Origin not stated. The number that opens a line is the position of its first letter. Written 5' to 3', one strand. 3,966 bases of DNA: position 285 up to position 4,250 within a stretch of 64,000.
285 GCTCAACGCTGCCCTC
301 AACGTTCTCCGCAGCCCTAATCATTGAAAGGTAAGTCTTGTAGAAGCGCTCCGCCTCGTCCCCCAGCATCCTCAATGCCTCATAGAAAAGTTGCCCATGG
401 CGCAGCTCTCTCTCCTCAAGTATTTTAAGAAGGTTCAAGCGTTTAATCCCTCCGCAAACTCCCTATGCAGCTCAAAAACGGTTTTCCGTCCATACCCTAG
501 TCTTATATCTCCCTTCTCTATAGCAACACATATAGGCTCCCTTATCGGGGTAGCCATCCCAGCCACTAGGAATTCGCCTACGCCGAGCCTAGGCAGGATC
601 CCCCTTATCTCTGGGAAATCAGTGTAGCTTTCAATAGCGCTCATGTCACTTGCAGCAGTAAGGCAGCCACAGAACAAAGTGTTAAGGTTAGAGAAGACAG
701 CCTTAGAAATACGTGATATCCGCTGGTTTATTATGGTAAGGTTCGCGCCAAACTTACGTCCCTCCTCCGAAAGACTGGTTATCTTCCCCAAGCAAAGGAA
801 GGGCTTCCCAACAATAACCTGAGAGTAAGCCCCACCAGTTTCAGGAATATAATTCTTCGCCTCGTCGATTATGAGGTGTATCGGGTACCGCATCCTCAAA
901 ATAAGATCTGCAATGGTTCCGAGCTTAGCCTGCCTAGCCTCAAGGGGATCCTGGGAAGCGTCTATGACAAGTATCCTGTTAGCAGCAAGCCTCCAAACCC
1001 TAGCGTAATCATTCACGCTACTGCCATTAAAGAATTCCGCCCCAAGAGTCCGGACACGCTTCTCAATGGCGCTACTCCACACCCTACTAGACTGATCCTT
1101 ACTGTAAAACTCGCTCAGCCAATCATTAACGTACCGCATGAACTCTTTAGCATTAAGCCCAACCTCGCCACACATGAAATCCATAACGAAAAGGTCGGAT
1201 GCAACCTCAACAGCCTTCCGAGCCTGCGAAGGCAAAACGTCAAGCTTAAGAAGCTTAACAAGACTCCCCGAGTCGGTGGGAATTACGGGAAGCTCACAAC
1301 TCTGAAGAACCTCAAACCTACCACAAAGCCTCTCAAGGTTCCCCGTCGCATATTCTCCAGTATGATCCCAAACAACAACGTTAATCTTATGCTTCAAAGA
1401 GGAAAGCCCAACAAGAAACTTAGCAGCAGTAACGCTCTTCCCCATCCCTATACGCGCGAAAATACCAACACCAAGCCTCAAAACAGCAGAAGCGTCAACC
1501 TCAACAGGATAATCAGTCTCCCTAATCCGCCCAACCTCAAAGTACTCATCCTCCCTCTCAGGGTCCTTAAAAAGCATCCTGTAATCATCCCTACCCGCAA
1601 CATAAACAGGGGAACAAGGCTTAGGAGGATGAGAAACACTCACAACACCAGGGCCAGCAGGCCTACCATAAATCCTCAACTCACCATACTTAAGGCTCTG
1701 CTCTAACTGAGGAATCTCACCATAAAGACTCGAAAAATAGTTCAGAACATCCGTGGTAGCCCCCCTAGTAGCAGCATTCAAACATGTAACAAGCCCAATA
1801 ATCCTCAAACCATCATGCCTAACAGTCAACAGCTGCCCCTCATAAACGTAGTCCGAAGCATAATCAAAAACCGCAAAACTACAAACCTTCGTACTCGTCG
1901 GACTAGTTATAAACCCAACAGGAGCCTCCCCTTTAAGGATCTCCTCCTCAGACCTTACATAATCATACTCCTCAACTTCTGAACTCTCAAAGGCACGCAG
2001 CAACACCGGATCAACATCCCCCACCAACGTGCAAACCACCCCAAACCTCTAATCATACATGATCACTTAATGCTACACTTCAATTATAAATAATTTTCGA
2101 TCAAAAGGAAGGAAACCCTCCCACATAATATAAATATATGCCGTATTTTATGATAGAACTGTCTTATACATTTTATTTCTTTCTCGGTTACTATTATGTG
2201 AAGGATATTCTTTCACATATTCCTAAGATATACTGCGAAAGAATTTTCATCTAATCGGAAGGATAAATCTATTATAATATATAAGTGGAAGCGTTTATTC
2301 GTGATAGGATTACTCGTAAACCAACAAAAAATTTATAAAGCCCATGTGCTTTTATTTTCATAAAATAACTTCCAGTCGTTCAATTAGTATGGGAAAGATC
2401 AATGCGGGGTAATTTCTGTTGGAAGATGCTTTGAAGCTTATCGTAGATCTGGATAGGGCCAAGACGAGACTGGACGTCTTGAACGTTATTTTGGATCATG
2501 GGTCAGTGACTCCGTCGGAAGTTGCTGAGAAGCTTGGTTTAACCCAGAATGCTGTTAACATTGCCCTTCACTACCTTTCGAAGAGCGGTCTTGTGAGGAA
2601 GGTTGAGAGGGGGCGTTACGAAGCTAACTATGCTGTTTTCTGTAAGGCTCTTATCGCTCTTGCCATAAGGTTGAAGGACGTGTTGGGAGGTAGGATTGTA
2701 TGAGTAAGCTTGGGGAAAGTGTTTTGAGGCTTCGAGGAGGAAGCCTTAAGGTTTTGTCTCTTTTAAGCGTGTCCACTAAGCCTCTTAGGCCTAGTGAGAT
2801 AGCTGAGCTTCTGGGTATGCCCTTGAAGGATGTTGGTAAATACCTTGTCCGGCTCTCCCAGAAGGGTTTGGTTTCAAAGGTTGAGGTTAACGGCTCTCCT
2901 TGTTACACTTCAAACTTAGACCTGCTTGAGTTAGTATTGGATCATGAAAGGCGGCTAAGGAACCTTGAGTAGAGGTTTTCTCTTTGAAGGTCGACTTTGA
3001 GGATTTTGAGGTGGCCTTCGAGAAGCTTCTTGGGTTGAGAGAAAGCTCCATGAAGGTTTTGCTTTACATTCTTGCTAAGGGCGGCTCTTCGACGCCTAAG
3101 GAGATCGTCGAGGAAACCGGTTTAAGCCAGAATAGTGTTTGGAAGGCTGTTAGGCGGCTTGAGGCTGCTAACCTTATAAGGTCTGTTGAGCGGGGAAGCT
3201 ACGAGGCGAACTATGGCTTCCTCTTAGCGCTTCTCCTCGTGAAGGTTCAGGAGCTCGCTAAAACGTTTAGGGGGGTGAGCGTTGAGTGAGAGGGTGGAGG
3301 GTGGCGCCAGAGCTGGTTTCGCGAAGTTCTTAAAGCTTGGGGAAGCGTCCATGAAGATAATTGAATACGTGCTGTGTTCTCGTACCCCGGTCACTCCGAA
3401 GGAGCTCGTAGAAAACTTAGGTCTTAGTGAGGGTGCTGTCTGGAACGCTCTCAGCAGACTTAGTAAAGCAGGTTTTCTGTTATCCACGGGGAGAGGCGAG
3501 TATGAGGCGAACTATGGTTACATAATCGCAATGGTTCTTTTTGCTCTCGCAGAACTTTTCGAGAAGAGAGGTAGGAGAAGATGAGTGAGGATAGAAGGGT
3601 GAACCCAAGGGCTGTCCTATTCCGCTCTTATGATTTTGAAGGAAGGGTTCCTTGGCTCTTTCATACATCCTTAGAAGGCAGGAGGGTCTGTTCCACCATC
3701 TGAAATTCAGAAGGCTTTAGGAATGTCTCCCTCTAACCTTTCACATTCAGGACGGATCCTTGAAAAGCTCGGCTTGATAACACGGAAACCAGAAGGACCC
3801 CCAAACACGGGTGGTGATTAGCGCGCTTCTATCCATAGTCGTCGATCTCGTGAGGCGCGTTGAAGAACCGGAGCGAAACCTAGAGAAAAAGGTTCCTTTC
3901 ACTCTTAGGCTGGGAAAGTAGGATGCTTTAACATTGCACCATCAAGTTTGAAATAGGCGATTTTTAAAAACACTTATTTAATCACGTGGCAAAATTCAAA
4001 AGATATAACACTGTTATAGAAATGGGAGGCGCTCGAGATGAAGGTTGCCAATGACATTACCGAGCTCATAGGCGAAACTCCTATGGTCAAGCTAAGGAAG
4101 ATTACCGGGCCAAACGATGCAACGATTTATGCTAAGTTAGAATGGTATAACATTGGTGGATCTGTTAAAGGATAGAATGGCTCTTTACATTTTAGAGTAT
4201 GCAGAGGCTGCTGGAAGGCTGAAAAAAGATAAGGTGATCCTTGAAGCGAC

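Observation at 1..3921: herA-nurA pair divergent from a coupled operon of five paralogous single-domain winged-helix genes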

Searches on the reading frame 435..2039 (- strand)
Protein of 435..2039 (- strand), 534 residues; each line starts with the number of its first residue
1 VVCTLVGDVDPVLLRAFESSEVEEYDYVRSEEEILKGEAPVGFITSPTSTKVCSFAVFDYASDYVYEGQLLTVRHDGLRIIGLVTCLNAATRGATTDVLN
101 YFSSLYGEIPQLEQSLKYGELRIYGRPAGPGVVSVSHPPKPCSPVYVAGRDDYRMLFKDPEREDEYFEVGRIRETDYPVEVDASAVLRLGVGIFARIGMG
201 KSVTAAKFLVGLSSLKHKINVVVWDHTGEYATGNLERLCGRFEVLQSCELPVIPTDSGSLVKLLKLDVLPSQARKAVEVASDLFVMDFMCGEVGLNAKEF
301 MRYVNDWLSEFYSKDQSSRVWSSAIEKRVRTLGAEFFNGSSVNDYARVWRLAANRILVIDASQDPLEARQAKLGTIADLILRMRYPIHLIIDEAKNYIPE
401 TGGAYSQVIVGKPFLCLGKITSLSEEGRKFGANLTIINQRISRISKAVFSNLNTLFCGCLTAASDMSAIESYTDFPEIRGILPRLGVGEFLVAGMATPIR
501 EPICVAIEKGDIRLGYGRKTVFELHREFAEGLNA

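Call 3: search_protein_families(library=pfam, proteins=[window:435-2039:-], max_evalue=0.1)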
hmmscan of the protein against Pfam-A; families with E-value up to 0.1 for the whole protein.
window:435-2039:- (534 aa): 1 family
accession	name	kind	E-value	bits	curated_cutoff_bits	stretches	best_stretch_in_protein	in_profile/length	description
PF01935.23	DUF87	-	6.8e-12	46.4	23.2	1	167-333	1-174/220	Helicase HerA, central domain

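Call 6: search_protein_families(library=padloc, proteins=[window:435-2039:-], max_evalue=0.01)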
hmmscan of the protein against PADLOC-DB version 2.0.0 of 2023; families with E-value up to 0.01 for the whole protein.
window:435-2039:- (534 aa): 13 families
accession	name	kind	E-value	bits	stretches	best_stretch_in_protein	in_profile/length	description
PDLC04105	HerA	-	5.1e-23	79.5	2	350-499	375-529/576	-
PDLC04102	HerA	-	2.6e-15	53.8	1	382-496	501-610/654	-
PDLC04140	mad8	-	4.4e-13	47.4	1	191-471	30-264/314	mads_8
PDLC04097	HerA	-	5e-13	46.6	1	387-509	475-594/618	-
PDLC04104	HerA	-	9.9e-13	45.6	1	383-498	217-329/379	-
PDLC04103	HerA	-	1e-11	42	1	384-511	439-560/579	-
PDLC04100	HerA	-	3.5e-11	40.5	1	385-474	439-522/580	-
PDLC02188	HerA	-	5.8e-11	39.9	1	384-511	426-546/578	-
PDLC02185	HerA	-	2e-10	38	1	385-475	445-529/585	-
PDLC04106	HerA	-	3.4e-09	33.8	1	382-507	507-628/667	-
PDLC04098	HerA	-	4.6e-08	30.1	1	385-507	526-646/686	-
PDLC01055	HerA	-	3.6e-07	27.3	1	326-457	354-480/532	Type III coevolved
PDLC04107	HerA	-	0.0029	14.7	1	196-233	177-213/306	-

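Call 7: search_protein_families(library=ncbifam, proteins=[window:435-2039:-], max_evalue=0.01)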
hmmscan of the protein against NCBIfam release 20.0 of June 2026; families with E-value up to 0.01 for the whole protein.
window:435-2039:- (534 aa): 6 families
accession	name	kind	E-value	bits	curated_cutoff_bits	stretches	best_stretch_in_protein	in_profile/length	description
NF040937.1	HerA_Thermprot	equivalog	4.7e-11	41.8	800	1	62-238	20-188/487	DNA double-strand break repair helicase HerA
NF042943.1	HerA_antiphage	equivalog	7.8e-11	41.2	800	1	385-479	433-521/566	anti-phage-associated helicase HerA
NF040819.1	helicase_HerA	equivalog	1e-10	40.8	970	2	374-454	391-461/561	DNA double-strand break repair helicase HerA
NF042944.1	HerA_antiphage_2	equivalog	3.2e-10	39.4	850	1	384-509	426-544/576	anti-phage-associated helicase HerA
NF053655.1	CedD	equivalog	6.5e-10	38.3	600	2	167-232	199-263/527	DNA-translocating ATPase CedD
NF033849.1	ser_rich_anae_1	subfamily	0.00086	16.7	650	1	384-468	1016-1098/1163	serine-rich protein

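Call 15: find_related_loci(query=window:435-2039:-, collection=genome_contigs, flank=8000)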
Query window:435-2039:- (534 aa) in genome_contigs; peptide patterns used: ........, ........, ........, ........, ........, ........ (x = any residue, [..] = any of these).
67 stretches matched a pattern; 8 encode a relative of the query (tblastn E <= 1e-3); 8 distinct loci.
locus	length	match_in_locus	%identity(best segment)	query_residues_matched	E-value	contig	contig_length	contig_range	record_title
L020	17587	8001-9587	85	4-532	0e+0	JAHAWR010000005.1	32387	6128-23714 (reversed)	MAG: Candidatus Jordarchaeia archaeon isolate QC4 QC4_scaffold_812_curated, whole genome shotgun sequence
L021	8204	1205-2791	84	4-532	0e+0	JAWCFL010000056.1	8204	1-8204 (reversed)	MAG: Candidatus Jordarchaeales archaeon isolate JZ-1_202007_bins_29 JZ-1_202007_bins_29_scaffold_56, whole genome shotgu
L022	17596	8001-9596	71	1-530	0e+0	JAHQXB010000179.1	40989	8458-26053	MAG: Candidatus Jordarchaeia archaeon isolate RPF2 contig_124_277_length_40989_read_count_124969, whole genome shotgun s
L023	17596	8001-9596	71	1-530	0e+0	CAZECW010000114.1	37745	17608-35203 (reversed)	MAG TPA_asm: uncultured archaeon isolate SRP231805_co4_171 genome assembly, contig: k141_133194, whole genome shotgun se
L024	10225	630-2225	71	1-530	0e+0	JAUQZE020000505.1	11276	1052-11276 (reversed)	MAG: Candidatus Freyarchaeota archaeon isolate SQRJ_82 k255_163845, whole genome shotgun sequence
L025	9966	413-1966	71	13-530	0e+0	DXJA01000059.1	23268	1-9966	MAG TPA_asm: Candidatus Jordarchaeum madagascariense isolate EB_bin_7 k141_34719, whole genome shotgun sequence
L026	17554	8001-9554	70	13-530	0e+0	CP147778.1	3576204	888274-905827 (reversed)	MAG: Candidatus Freyarchaeota archaeon SRVP19_Freyarchaeia-1 chromosome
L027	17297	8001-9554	72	13-530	0e+0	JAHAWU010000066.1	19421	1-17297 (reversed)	MAG: Candidatus Jordarchaeia archaeon isolate QZM_A3 QZM_A3_scaffold_1200_curated, whole genome shotgun sequence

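Call 38: find_homologous_proteins(query=window:435-2039:-, max_evalue=1e-20)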
Query window:435-2039:- (534 aa): 9 proteins with E <= 1e-20 among 8000 candidates. Only proteins of 293 to 935 residues were searched: fused or split forms outside these lengths cannot appear, so this answer is no evidence that the protein stands alone or is whole; lengths 'longer' or 'shorter' looks for them.
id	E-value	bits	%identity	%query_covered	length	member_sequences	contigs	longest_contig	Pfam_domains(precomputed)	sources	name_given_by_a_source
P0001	0.0e+0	1191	99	99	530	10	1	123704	PF01935.24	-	-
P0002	0.0e+0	1034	84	99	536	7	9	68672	PF01935.24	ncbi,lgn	ncbi:MAG: ATP-binding protein [Candidatus Jordarchaeales archaeon]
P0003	0.0e+0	1027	84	99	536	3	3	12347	PF01935.24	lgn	-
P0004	0.0e+0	1024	84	99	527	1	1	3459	PF01935.24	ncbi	ncbi:MAG: ATP-binding protein, partial [Candidatus Jordarchaeales archaeon]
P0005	1.5e-259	880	73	97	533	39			PF01935.24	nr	nr:DUF87 domain-containing protein [Candidatus Freyarchaeota archaeon]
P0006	7.0e-256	868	72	97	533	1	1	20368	PF01935.24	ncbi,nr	ncbi:MAG: ATP-binding protein [Candidatus Freyarchaeota archaeon]|nr:ATP-binding protein [Candidatus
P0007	1.2e-254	864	70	97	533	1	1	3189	PF01935.24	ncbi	ncbi:MAG: ATP-binding protein [Candidatus Jordarchaeaceae archaeon]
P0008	1.3e-211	722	60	98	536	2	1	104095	PF01935.24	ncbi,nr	ncbi:MAG: DUF87 domain-containing protein [Candidatus Heimdallarchaeota archaeon]|nr:DUF87 domain-co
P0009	6.3e-96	340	39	85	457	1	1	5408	PF01935.24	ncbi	ncbi:MAG: ATP-binding protein, partial [Candidatus Korarchaeota archaeon]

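Call 39: find_encoding_contigs(protein=P0008, flank=9000, max_places=3)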
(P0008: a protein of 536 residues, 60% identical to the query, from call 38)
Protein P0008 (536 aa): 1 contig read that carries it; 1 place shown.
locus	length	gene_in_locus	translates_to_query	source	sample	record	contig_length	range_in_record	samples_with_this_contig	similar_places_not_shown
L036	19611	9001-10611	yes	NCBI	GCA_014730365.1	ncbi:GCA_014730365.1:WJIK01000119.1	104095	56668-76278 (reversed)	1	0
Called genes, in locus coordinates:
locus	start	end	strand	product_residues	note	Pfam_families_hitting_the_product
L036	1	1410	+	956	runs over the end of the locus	PF00270:DEAD, PF04851:ResIII, PF00271:Helicase_C, PF19306:WHD_Lhr, PF08494:DEAD_assoc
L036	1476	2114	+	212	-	PF01926:MMR_HSR1, PF02421:FeoB_N, PF00009:GTP_EFTU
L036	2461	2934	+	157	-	-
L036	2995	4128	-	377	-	PF04055:Radical_SAM, PF13353:Fer4_12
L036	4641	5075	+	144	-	PF09719:C_GCAxxG_C_C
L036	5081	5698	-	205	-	-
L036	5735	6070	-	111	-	PF12802:MarR_2 (weak), PF01047:MarR (weak)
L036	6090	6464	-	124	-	-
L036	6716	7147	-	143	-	-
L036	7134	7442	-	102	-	PF12802:MarR_2 (weak), PF01978:TrmB (weak)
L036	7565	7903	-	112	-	PF08100:Dimerisation (weak), PF12840:HTH_20 (weak)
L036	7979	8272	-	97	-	PF01022:HTH_5 (weak), PF08279:HTH_11 (weak)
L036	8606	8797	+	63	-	-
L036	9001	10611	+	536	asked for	PF01935:DUF87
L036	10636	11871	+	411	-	PF09376:NurA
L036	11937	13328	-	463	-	PF01565:FAD_binding_4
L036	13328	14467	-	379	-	PF13183:Fer4_8, PF13534:Fer4_17 (weak), PF02754:CCG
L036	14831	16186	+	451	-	-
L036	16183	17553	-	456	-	PF27218:MJ0043_C (weak)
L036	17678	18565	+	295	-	-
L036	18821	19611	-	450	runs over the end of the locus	PF00025:Arf, PF04670:Gtr1_RagA, PF09439:SRPRB (weak)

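Call 40: find_encoding_contigs(protein=P0009, flank=9000, max_places=3)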
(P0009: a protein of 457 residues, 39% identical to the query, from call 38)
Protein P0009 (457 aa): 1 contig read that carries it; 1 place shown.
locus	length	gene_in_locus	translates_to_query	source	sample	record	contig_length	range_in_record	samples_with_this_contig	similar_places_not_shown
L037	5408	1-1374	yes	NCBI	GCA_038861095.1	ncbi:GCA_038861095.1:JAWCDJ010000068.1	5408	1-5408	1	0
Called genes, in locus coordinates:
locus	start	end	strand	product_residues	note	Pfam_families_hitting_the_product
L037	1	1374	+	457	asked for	PF01935:DUF87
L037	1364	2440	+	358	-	PF09376:NurA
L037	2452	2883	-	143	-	-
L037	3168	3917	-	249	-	PF01261:AP_endonuc_2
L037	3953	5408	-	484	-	?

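Call 43: find_related_loci(query=A3, collection=genome_contigs, flank=8000)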
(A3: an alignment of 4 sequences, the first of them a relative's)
Query A3 (457 aa) in genome_contigs; peptide patterns used: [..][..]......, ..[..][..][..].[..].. (x = any residue, [..] = any of these).
325 stretches matched a pattern; 8 encode a relative of the query (tblastn E <= 1e-3); 8 distinct loci.
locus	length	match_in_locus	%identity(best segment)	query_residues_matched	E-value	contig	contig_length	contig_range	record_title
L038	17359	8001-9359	39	8-451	2e-105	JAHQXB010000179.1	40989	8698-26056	MAG: Candidatus Jordarchaeia archaeon isolate RPF2 contig_124_277_length_40989_read_count_124969, whole genome shotgun s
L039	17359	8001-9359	39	8-451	1e-104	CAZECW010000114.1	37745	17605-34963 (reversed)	MAG TPA_asm: uncultured archaeon isolate SRP231805_co4_171 genome assembly, contig: k141_133194, whole genome shotgun se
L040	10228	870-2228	39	8-451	2e-104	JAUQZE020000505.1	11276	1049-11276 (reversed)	MAG: Candidatus Freyarchaeota archaeon isolate SQRJ_82 k255_163845, whole genome shotgun sequence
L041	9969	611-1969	38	8-451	3e-103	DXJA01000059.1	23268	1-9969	MAG TPA_asm: Candidatus Jordarchaeum madagascariense isolate EB_bin_7 k141_34719, whole genome shotgun sequence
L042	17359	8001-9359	38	8-451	2e-103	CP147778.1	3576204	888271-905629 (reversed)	MAG: Candidatus Freyarchaeota archaeon SRVP19_Freyarchaeia-1 chromosome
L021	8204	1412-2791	39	2-452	5e-103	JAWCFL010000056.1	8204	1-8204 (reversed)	MAG: Candidatus Jordarchaeales archaeon isolate JZ-1_202007_bins_29 JZ-1_202007_bins_29_scaffold_56, whole genome shotgu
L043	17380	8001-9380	37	2-452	2e-100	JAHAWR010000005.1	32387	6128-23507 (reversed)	MAG: Candidatus Jordarchaeia archaeon isolate QC4 QC4_scaffold_812_curated, whole genome shotgun sequence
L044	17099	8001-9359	39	8-451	1e-105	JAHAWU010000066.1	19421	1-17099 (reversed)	MAG: Candidatus Jordarchaeia archaeon isolate QZM_A3 QZM_A3_scaffold_1200_curated, whole genome shotgun sequence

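Call 60: find_homologous_proteins(query=P0009, max_evalue=1e-15)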
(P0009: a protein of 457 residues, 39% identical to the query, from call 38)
Query P0009 (457 aa): 6 proteins with E <= 1e-15 among 8000 candidates. Only proteins of 251 to 800 residues were searched: fused or split forms outside these lengths cannot appear, so this answer is no evidence that the protein stands alone or is whole; lengths 'longer' or 'shorter' looks for them.
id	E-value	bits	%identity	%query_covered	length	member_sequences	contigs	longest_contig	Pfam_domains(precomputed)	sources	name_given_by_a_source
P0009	0.0e+0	1012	100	100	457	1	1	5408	PF01935.24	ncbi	ncbi:MAG: ATP-binding protein, partial [Candidatus Korarchaeota archaeon]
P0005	2.2e-97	345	39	97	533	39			PF01935.24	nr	nr:DUF87 domain-containing protein [Candidatus Freyarchaeota archaeon]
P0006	2.9e-97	344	41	91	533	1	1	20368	PF01935.24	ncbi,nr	ncbi:MAG: ATP-binding protein [Candidatus Freyarchaeota archaeon]|nr:ATP-binding protein [Candidatus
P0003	4.6e-97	344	38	99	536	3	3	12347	PF01935.24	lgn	-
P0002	3.7e-96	341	39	99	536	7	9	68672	PF01935.24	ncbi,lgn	ncbi:MAG: ATP-binding protein [Candidatus Jordarchaeales archaeon]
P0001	8.5e-96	340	39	97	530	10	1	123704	PF01935.24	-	-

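Call 91: find_related_loci(query=A3, collection=metagenome_contigs, flank=7000)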
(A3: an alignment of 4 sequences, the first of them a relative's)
Query A3 (457 aa) in metagenome_contigs; peptide patterns used: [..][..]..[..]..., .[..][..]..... (x = any residue, [..] = any of these).
302 stretches matched a pattern; 10 encode a relative of the query (tblastn E <= 1e-3); 10 distinct loci.
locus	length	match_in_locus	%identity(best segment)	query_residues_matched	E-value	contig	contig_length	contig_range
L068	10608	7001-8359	38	8-451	8e-105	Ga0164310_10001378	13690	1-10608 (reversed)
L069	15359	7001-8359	39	8-451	9e-105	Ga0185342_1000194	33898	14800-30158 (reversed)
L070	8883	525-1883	38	8-451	7e-105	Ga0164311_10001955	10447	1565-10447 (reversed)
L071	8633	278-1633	39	8-450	1e-103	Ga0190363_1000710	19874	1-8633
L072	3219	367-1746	39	2-452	2e-105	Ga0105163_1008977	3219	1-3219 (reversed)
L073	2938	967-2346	39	2-452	5e-106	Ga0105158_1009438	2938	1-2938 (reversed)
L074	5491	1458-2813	39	8-450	1e-100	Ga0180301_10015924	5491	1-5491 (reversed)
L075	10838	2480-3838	37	8-451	8e-104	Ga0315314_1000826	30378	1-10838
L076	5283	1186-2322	25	86-434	5e-15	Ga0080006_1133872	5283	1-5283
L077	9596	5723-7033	24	1-414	3e-10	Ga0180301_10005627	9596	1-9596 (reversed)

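Call 96: search_protein_families(library=pfam, proteins=[L036:5081-5698:-, L036:8606-8797:+, L036:7979-8272:-, L036:10636-11871:+], max_evalue=0.05)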
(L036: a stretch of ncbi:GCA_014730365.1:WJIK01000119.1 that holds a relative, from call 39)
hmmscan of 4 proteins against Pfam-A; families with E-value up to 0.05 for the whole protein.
L036:5081-5698:- (205 aa): 0 families

L036:8606-8797:+ (63 aa): 4 families
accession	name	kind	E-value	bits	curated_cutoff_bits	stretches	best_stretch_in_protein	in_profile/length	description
PF13248.11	Zn_ribbon_3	-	0.023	14.6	27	0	22-30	1-9/26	zinc-ribbon domain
PF12760.12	Zn_ribbon_IS1595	-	0.03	14.7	25.4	1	4-30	17-44/46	Transposase zinc-ribbon domain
PF14768.12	RPA_interact_C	-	0.031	15.3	25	1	8-50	2-40/80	Replication protein A interacting C-terminal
PF03604.18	Zn_ribbon_RPAB4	-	0.034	14.3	24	0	8-31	3-25/32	DNA directed RNA polymerase, 7 kDa subunit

L036:7979-8272:- (97 aa): 19 families
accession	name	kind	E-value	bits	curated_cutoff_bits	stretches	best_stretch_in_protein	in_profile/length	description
PF08279.18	HTH_11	-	1.4e-06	28.5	25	1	21-61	2-42/55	HTH domain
PF01022.26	HTH_5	-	1.5e-05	25.2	22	1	19-66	2-47/47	Bacterial regulatory protein, arsR family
PF13412.12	HTH_24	-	3.8e-05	23.6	21.9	1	20-55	4-38/48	Winged helix-turn-helix DNA-binding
PF03444.21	HrcA_DNA-bdg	-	4.5e-05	23.5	21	1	29-67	18-56/79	Winged helix-turn-helix transcription repressor, HrcA DNA-binding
PF12840.13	HTH_20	-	0.00015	22.1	27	1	20-66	5-50/51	Helix-turn-helix domain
PF08220.18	HTH_DeoR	-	0.0004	20.5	21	1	23-66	4-46/57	DeoR-like helix-turn-helix domain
PF06971.19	Put_DNA-bind_N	-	0.00058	20.3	27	1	23-52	15-45/49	Putative DNA-binding protein N-terminus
PF21715.3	CggR_N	-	0.0017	18.5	30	1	20-68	4-51/71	CggR N-terminal DNA binding domain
PF12802.13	MarR_2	-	0.0018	18.8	27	1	20-68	6-54/61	MarR family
PF08100.18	Dimerisation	-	0.0027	17.9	25.6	1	22-73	28-82/93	O-methyltransferase dimerisation domain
PF25212.1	HVO_A0114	-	0.0035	17.5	27.6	1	20-70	23-72/84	HVO_A0114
PF14394.12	DUF4423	-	0.0057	16.9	30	1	24-71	26-73/165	Domain of unknown function (DUF4423)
PF02002.24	TFIIE_alpha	-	0.0062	16.8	22.9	1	21-67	15-60/105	TFIIE alpha subunit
PF21476.4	PF0610-like_N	-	0.014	16.1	33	1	20-60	2-40/50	PF0610-like, N-terminal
PF08281.18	Sigma70_r4_2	-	0.017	15.2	25.7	0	36-55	28-47/54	Sigma-70, region 4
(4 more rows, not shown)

L036:10636-11871:+ (411 aa): 1 family
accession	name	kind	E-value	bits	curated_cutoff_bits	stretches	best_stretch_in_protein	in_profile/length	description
PF09376.16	NurA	-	6.6e-09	36.1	21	1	81-352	4-249/254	NurA domain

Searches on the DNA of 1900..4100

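Call 77: search_rna_families(source=window, start=1900, end=4100, threshold=evalue, max_evalue=1)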
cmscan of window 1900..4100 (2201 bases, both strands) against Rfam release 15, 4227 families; matches with E-value up to 1: 2.
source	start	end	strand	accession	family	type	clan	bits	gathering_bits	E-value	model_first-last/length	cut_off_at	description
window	2157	2239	+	RF03151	cyano-S1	Cis-reg; leader;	-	23.3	39.9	0.12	1-81/81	no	Cyanobacterial ribosomal protein S1 leader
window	2010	2075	-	RF02477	GlsR9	Gene; snRNA; snoRNA; CD-box;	-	18.7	95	0.66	1-79/79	no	Small nucleolar RNA GlsR9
